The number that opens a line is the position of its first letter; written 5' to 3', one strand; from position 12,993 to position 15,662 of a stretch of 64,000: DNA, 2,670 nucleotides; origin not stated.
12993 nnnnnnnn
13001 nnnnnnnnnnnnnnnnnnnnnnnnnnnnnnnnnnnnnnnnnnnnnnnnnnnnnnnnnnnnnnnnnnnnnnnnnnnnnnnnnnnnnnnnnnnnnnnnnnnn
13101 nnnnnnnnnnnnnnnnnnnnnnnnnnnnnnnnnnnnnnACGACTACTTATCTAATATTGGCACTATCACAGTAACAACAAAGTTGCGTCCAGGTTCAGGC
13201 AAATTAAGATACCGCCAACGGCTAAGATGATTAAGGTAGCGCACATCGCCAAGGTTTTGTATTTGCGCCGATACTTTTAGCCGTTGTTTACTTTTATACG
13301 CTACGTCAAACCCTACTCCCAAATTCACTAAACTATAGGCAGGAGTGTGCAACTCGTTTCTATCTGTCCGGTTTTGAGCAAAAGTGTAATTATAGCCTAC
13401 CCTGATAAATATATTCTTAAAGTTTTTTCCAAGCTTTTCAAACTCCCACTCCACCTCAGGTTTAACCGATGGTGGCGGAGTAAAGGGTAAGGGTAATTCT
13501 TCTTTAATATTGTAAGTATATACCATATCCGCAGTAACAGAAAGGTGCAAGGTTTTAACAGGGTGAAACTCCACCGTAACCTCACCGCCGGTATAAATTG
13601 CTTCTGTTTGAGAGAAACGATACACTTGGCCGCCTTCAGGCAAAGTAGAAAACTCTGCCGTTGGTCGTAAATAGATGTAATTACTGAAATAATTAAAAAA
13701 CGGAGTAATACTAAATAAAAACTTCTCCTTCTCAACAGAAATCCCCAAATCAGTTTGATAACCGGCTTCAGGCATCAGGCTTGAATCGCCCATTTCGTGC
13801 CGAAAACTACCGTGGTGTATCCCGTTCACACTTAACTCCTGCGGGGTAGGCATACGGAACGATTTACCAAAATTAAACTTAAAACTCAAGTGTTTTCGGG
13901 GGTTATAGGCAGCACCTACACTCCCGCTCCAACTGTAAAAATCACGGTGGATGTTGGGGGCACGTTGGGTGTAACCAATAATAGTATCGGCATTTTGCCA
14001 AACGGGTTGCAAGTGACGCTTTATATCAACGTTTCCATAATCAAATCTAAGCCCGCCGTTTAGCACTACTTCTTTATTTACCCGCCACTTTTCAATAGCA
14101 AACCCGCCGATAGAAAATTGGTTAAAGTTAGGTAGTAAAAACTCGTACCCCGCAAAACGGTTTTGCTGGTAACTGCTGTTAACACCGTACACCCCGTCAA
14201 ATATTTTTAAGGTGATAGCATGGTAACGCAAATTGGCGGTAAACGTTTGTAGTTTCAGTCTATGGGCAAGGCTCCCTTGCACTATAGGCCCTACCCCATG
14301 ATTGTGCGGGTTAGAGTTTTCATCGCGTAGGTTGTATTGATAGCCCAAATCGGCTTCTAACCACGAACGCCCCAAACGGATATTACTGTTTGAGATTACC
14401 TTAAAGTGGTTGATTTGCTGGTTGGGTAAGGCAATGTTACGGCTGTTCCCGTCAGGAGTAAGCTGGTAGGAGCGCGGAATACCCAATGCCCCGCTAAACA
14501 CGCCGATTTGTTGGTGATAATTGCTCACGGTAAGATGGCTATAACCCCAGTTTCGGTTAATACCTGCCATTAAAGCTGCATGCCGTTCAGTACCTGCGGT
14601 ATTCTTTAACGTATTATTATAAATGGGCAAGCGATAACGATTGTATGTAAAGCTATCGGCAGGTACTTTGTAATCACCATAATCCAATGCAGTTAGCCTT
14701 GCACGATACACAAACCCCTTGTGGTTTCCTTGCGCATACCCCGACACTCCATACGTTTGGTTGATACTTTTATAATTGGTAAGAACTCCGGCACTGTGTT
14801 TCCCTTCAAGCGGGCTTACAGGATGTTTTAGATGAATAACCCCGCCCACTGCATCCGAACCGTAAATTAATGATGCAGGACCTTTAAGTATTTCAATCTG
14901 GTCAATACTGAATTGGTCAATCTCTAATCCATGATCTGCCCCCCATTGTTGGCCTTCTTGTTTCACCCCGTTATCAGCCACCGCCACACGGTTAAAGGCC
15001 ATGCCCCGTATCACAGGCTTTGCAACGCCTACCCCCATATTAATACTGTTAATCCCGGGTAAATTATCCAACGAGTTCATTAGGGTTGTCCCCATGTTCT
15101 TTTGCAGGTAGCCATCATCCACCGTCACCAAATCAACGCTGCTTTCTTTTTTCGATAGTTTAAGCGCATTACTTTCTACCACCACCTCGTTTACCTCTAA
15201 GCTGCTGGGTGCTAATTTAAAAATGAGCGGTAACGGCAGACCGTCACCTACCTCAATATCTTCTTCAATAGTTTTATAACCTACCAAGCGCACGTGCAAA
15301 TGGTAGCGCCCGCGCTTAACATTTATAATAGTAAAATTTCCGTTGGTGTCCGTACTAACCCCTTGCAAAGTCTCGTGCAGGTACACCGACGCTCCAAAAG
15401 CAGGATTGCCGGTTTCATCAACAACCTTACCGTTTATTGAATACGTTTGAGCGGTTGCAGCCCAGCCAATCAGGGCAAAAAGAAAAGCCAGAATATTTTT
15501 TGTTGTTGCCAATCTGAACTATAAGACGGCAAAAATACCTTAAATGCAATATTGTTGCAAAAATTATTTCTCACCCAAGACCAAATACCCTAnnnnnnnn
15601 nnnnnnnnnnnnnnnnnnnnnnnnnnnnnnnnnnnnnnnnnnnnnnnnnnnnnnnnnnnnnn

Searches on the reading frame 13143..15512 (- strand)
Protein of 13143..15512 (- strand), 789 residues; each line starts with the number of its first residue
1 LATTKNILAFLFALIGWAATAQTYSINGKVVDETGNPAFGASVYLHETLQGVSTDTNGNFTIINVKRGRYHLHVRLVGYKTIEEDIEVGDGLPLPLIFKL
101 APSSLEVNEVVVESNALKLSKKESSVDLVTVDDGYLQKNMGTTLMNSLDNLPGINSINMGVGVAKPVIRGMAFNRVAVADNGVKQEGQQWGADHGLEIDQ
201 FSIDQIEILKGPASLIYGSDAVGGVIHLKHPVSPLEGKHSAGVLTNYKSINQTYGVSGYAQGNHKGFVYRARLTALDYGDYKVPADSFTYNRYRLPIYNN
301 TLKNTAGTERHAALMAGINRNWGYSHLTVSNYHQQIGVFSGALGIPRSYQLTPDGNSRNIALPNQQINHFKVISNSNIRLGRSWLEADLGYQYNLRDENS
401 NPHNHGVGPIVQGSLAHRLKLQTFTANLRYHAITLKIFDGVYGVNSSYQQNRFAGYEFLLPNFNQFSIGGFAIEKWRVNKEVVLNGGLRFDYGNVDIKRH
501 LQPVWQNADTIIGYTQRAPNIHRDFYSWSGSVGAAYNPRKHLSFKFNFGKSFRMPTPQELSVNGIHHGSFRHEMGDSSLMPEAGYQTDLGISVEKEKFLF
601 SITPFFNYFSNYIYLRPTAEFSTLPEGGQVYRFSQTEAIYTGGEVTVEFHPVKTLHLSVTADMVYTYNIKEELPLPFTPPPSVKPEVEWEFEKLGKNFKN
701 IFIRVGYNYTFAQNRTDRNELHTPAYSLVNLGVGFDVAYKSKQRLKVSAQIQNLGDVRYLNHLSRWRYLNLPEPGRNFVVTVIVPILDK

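Call 55: search_protein_families(library=ncbifam, proteins=[window:13143-15512:-], max_evalue=0.00001)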
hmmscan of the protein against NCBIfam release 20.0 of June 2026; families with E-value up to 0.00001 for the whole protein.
window:13143-15512:- (789 aa): 21 families
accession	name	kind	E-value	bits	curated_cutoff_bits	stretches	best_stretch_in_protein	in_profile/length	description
NF038289.1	Zn_piracy_ZnuD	exception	1.7e-45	155.9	950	2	414-782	347-681/685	zinc piracy TonB-dependent receptor ZnuD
TIGR01785.1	TonB-hemin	subfamily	2.8e-33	115.3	316.85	1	108-782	2-673/677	TonB-dependent heme/hemoglobin receptor family protein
TIGR01786.1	TonB-hemlactrns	subfamily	2e-28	99.2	323.75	2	460-617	385-528/719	TonB-dependent hemoglobin/transferrin/lactoferrin family receptor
TIGR01783.1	TonB-siderophor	subfamily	1.7e-25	89.7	223.5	2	523-782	403-645/649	TonB-dependent siderophore receptor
TIGR04056.1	OMP_RagA_SusC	subfamily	2e-21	76.1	368.25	1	25-402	2-356/981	SusC/RagA family TonB-linked outer membrane protein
TIGR01778.1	TonB-copper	equivalog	3.2e-17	62.5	472.45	1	459-782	313-633/637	TonB-dependent copper receptor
TIGR01779.1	TonB-B12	equivalog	9.1e-17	60.8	599.7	1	107-228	28-151/614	TonB-dependent vitamin B12 receptor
NF007926.1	PRK10641.1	equivalog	3.7e-13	48.9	836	1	124-243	46-166/617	TonB-dependent vitamin B12 receptor BtuB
NF010010.0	PRK13483.1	equivalog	4.9e-13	47.9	927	1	106-228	32-160/660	ligand-gated channel protein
NF010051.0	PRK13528.1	subfamily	2.2e-10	39.5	583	0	574-783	514-724/727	FepA family TonB-dependent siderophore receptor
NF007478.2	PRK10064.1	equivalog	9.6e-10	37.3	745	1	105-228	28-155/663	catecholate siderophore receptor CirA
NF010038.0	PRK13513.1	equivalog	2.9e-09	36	942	1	110-228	38-162/659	ligand-gated channel protein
NF010011.0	PRK13484.1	equivalog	5.2e-09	34.9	1197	1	106-244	29-170/682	IreA family TonB-dependent siderophore receptor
NF050067.1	TonBEntbctnRecCfrA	equivalog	5.8e-09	34.8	1200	0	202-262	129-192/698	TonB-dependent ferric enterobactin receptor CfrA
NF010048.1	PRK13524.1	subfamily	1e-08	34.1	493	0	202-229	147-174/744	FepA family TonB-dependent siderophore receptor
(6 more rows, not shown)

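Call 75: search_protein_families(library=pfam, proteins=[window:13143-15512:-], max_evalue=0.001)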
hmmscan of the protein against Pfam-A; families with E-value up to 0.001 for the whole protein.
window:13143-15512:- (789 aa): 4 families
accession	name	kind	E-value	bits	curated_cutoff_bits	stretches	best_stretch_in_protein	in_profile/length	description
PF00593.30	TonB_dep_Rec_b-barrel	-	1.7e-30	107.7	27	1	243-754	8-436/436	TonB dependent receptor-like, beta-barrel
PF13715.12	CarbopepD_reg_2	-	8.6e-22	77.4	32.2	1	26-112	1-88/88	CarboxypepD_reg-like domain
PF07715.20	Plug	-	2.4e-17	63.8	23.9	1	124-225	5-107/107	TonB-dependent Receptor Plug Domain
PF13620.12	CarboxypepD_reg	-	3.1e-15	56.7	32.3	1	25-100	1-81/82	Carboxypeptidase regulatory-like domain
